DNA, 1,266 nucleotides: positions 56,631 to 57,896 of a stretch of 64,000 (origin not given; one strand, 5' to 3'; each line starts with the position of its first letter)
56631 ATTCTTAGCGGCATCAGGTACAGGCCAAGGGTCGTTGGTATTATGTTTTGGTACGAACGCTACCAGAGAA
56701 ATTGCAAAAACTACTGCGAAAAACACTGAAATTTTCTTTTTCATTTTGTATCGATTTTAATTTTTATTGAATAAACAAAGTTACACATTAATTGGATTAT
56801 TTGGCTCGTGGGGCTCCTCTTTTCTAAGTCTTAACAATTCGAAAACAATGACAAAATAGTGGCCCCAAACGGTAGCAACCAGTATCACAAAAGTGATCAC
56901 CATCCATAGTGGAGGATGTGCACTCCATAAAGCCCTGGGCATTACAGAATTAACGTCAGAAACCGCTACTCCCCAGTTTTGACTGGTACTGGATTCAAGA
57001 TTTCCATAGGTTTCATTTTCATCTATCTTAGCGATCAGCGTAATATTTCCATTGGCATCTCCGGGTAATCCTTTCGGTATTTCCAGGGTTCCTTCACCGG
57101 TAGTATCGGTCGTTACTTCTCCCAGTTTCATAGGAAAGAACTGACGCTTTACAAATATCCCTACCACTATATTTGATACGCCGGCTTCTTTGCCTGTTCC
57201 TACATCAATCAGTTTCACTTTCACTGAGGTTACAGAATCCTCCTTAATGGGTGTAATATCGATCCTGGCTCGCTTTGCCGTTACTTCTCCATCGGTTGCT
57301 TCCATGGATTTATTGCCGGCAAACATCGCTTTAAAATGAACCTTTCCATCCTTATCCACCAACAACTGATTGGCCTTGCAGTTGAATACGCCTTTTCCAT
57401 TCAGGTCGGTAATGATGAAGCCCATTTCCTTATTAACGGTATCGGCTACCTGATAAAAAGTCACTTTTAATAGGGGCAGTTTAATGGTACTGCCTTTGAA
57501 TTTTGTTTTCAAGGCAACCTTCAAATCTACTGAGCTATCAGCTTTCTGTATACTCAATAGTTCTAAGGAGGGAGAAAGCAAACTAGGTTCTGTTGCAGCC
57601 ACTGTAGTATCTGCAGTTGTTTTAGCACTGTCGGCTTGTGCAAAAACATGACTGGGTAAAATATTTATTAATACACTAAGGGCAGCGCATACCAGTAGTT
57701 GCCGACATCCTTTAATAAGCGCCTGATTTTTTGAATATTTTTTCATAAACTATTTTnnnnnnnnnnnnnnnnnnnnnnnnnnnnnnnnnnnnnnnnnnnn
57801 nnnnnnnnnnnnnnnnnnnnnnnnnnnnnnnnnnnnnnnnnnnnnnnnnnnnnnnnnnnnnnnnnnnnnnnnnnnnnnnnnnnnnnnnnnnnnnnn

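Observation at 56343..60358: Minimal ACIII-like quinol oxidoreductase operon with no catalytic or multiheme subunit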

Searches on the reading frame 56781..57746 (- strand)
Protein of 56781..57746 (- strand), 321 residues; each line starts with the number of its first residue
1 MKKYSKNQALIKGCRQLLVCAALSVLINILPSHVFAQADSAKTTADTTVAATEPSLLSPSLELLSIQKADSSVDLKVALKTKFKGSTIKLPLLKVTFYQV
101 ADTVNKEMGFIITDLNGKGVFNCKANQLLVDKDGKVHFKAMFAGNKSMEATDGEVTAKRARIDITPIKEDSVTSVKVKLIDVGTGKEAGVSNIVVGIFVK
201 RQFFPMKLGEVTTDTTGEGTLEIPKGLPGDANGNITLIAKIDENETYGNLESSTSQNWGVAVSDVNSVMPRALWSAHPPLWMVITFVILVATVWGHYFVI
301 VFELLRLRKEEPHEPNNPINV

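Call 3: search_protein_families(library=pfam, proteins=[window:56781-57746:-], max_evalue=0.01)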
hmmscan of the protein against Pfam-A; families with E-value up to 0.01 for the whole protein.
window:56781-57746:- (321 aa): 0 families

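Call 4: search_protein_families(library=ncbifam, proteins=[window:56781-57746:-], max_evalue=0.01)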
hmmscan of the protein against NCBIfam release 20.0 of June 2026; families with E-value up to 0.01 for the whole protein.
window:56781-57746:- (321 aa): 0 families

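Call 13: search_solved_structures(query=window:56781-57746:-, max_evalue=1)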
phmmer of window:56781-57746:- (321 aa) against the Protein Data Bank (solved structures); distinct sequences matched with E-value up to 1: 1.
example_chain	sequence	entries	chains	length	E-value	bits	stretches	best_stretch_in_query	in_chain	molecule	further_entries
7qvd_A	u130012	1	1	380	0.55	12.5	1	177-234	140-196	Lytic murein transglycosylase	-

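Call 34: predict_structure(alignment_id=A1)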
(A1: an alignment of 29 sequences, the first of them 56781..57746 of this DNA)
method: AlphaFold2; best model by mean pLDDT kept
length: 321 residues; sequences in the alignment: 29
mean_pLDDT: 84.9   pTM: 0.64
mean pLDDT of the five models: 84.9, 84.9, 83.1, 83.0, 82.0
residues with pLDDT >= 90: 196; 70-90: 71; 50-70: 31; < 50: 23
segments of 3 or more residues with pLDDT < 50: 34-53
pLDDT, mean of each block of 10 residues (from residue 1): 62 81 78 46 38 71 95 95 91 96 92 95 92 93 94 95 94 95 89 96 91 96 92 94 93 95 69 61 88 95 91 67 46
secondary structure, 60 per line:
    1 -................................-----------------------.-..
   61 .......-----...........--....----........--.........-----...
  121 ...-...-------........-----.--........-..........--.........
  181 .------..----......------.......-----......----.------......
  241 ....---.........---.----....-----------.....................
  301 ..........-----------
elements in order: H2-33 E59-67 E73-83 E86-89 E94-101 E104-112 E118-123 E135-142 E151-158 E160-169 E172-181 E194-199 E206-212 E218-223 E235-244 E248-256 H265-268 H280-310

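Call 38: fold_search(model_id=the predicted structure, library=pdb)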
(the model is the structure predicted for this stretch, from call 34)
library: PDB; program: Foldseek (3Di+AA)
matches with E <= 10: 1528; with E <= 0.001: 60
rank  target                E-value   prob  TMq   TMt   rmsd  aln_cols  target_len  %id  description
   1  5irb_B                7.2e-06  1.00  0.23  0.24  14.6       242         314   12  Structural insight into host cell surface retention of a 1.5-MDa bacterial ice-binding adhesin (released 2017-07-19)
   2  5mhl_B                1.4e-05  1.00  0.22  0.12  14.9       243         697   14  FXIIIa in complex with the inhibitor Mi0621 (released 2017-12-20)
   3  1l9m_B                1.9e-05  1.00  0.22  0.12  12.9       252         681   10  Three-dimensional structure of the human transglutaminase 3 enzyme: binding of calcium ions change structure for activ (released 2002-05-29)
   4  6xi3                  2.0e-05  1.00  0.23  0.19  14.7       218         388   13  Crystal structure of tetra-tandem repeat in extending region of large adhesion protein (released 2020-10-14)
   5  5irb_A                3.0e-05  1.00  0.22  0.22  14.5       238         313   10  Structural insight into host cell surface retention of a 1.5-MDa bacterial ice-binding adhesin (released 2017-07-19)
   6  7uzs                  3.2e-05  1.00  0.22  0.13  13.9       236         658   13  Protein 4.2 (local refinement from consensus reconstruction of ankyrin complex classes) (released 2022-07-20)
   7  8soz_C                3.9e-05  1.00  0.21  0.29  14.0       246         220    7  Structure of the complex formed by human interleukin-2 and scFv 602 (released 2024-09-04)
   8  8csw                  4.1e-05  1.00  0.22  0.13  13.8       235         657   13  Local refinement of protein 4.2 in Class 2 of erythrocyte ankyrin-1 complex (released 2022-07-20)
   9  1fie_B                4.1e-05  1.00  0.21  0.11  12.0       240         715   12  RECOMBINANT HUMAN COAGULATION FACTOR XIII (released 1997-02-12)
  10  5mhm_B                4.3e-05  1.00  0.22  0.12  14.6       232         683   12  FXIIIa in complex with the inhibitor ZED1630 (released 2017-12-20)
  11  4kty_A                4.8e-05  1.00  0.22  0.12  14.5       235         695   13  Fibrin-stabilizing factor with a bound ligand (released 2013-12-04)
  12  4kty_B                6.0e-05  1.00  0.22  0.12  15.3       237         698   13  Fibrin-stabilizing factor with a bound ligand (released 2013-12-04)
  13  9n9j_P2               6.6e-05  1.00  0.23  0.14  28.2       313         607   13  Structure of a GRP94 folding intermediate engaged with a CCDC134- and FKBP11-bound secretory translocon (released 2025-11-19)
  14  1nug_B                7.4e-05  1.00  0.21  0.12  13.1       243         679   11  Role of Calcium Ions in the Activation and Activity of the Transglutaminase 3 Enzyme (2 calciums, 1 Mg, inactive form) (released 2003-04-22)
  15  8cs9_X                1.0e-04  1.00  0.22  0.13  13.8       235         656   13  Composite reconstruction of Class 1 of the erythrocyte ankyrin-1 complex (released 2022-07-20)
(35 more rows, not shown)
